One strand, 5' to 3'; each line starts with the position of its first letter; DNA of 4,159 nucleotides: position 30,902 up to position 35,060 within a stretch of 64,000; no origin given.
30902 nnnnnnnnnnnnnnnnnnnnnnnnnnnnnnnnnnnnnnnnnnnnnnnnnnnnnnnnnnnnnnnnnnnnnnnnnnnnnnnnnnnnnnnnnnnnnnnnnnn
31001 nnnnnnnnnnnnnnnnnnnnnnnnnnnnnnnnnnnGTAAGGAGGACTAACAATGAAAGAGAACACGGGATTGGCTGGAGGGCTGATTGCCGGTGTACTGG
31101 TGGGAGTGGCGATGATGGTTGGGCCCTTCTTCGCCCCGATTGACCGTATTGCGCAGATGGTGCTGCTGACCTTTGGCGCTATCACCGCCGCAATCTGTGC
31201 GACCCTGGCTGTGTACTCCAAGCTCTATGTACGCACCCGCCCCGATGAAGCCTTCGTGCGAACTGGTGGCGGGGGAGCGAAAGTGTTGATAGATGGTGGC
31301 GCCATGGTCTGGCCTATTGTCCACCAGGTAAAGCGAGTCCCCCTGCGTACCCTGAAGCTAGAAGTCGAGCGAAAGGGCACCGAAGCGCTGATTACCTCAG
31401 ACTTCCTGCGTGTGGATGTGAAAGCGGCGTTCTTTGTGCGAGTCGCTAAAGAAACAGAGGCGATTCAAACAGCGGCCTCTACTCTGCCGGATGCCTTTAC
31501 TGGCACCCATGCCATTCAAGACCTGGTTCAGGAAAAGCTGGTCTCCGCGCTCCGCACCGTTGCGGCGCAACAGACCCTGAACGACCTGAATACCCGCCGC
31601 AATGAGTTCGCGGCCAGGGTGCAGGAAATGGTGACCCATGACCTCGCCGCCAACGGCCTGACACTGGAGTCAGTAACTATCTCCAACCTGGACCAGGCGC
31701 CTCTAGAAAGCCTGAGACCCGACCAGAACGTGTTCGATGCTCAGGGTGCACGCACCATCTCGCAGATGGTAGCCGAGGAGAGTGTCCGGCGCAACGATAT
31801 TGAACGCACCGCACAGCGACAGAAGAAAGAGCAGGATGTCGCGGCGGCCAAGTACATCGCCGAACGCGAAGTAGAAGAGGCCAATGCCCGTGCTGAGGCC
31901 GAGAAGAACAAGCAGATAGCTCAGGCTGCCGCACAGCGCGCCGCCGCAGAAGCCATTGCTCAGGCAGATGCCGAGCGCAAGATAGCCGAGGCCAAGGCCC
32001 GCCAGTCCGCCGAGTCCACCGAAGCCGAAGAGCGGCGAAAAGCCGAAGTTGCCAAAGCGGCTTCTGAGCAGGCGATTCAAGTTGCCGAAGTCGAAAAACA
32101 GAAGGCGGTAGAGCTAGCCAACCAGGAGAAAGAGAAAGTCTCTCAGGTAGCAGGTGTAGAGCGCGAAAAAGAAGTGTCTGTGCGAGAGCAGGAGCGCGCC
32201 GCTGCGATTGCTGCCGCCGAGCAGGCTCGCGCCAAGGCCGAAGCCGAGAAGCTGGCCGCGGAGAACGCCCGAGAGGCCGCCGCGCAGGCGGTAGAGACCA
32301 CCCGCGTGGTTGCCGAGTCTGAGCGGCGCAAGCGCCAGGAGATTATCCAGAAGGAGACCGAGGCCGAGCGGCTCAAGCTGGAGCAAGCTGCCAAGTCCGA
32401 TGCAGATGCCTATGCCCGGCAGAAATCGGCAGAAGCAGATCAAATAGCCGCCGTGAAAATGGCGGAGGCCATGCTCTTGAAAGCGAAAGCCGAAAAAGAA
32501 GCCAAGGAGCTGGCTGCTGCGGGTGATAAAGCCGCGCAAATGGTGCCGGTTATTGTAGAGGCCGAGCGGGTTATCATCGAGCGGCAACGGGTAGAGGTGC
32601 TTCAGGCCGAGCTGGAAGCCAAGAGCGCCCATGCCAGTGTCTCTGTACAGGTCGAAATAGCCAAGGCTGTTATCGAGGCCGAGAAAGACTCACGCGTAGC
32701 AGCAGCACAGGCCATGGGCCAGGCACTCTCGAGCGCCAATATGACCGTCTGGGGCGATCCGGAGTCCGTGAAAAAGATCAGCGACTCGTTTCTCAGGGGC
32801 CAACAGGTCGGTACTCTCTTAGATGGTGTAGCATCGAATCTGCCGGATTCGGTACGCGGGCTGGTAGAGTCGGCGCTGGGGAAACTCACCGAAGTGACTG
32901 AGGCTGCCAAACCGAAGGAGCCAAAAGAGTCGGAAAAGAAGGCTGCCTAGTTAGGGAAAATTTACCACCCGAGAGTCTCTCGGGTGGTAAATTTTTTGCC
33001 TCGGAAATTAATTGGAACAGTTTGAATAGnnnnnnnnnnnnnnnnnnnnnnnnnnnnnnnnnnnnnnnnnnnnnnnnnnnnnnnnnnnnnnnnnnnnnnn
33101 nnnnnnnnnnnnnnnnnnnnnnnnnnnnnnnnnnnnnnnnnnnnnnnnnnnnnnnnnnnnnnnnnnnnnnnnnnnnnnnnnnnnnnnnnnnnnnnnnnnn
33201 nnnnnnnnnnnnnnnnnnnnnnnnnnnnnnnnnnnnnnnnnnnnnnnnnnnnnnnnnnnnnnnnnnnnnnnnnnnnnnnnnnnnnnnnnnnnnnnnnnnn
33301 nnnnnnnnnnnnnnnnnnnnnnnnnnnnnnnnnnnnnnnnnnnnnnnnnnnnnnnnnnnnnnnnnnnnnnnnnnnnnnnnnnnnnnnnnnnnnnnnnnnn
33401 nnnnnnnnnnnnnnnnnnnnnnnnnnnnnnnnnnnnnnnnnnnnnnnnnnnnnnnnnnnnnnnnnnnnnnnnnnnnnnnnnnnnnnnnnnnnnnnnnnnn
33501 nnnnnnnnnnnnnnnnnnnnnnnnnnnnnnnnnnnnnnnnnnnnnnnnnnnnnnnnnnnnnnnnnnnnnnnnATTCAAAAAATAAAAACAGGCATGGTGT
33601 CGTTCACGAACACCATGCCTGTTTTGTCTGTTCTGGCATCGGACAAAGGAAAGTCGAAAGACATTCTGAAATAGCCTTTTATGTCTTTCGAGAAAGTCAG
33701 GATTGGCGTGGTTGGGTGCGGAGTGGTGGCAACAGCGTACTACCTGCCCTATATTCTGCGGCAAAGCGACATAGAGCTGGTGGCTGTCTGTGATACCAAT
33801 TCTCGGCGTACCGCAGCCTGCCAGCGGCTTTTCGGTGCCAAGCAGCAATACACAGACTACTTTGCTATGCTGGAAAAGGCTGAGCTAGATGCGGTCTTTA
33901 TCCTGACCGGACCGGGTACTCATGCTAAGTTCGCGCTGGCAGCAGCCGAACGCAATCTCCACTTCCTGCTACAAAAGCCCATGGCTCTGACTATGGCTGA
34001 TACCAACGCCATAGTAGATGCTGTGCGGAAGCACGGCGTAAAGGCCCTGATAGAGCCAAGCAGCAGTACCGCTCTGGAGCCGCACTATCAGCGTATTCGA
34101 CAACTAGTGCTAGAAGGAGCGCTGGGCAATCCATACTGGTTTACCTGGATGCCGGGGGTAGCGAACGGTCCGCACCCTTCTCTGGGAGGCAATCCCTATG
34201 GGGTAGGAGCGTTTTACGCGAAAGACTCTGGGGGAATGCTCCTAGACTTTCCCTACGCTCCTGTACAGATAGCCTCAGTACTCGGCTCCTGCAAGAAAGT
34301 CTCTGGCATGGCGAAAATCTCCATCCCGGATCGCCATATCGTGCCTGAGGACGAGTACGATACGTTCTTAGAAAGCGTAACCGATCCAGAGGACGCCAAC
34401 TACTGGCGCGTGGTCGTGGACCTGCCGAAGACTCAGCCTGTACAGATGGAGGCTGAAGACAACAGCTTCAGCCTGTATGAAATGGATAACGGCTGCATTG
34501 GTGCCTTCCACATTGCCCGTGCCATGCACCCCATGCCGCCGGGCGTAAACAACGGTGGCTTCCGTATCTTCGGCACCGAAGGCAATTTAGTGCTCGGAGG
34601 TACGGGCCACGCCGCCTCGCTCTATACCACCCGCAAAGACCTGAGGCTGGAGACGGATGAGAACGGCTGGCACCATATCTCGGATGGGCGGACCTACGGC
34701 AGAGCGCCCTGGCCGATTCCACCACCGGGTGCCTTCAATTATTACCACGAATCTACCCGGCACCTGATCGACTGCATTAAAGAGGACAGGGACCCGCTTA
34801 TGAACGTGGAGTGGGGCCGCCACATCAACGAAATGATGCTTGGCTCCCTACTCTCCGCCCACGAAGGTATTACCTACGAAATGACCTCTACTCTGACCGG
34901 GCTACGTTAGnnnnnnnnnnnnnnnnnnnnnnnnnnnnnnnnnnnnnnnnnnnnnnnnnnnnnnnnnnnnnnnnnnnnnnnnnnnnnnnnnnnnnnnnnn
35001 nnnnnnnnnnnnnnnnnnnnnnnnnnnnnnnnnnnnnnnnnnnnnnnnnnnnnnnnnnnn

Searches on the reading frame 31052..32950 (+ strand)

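Call 58: search_protein_families(library=pfam, proteins=[window:31052-32950:+], max_evalue=0.001)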
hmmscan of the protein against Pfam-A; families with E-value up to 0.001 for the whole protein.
window:31052-32950:+ (632 aa): 2 families
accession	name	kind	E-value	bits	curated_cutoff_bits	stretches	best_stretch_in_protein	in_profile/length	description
PF01145.31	Band_7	-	6.9e-05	23.4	23.6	0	62-248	3-172/176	SPFH domain / Band 7 family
PF13421.11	Band_7_1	-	0.00094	19.3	24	0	118-213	96-193/211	SPFH domain-Band 7 family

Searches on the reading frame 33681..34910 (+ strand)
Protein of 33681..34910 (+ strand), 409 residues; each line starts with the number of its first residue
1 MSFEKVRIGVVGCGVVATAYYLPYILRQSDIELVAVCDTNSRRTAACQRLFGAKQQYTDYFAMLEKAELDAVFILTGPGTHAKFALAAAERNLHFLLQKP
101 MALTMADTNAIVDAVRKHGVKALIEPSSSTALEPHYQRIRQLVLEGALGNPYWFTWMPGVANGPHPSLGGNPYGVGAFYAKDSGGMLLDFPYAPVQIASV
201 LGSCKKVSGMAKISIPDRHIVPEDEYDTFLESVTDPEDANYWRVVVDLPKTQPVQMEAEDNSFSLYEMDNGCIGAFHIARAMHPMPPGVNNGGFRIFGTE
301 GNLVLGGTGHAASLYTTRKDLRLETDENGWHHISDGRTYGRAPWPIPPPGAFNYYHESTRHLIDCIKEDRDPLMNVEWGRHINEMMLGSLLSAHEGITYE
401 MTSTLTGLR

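Call 58: search_protein_families(library=pfam, proteins=[window:33681-34910:+], max_evalue=0.001)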
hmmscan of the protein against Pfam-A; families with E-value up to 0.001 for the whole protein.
window:33681-34910:+ (409 aa): 3 families
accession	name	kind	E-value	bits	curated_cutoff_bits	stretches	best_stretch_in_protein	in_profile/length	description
PF01408.29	GFO_IDH_MocA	-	1.3e-23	84.4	24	1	6-122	1-116/120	Oxidoreductase family, NAD-binding Rossmann fold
PF22725.1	GFO_IDH_MocA_C3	-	1.8e-08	34.9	27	1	136-303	1-123/124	GFO/IDH/MocA C-terminal domain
PF03447.22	NAD_binding_3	-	3.3e-06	28.2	24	1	12-124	1-115/116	Homoserine dehydrogenase, NAD binding domain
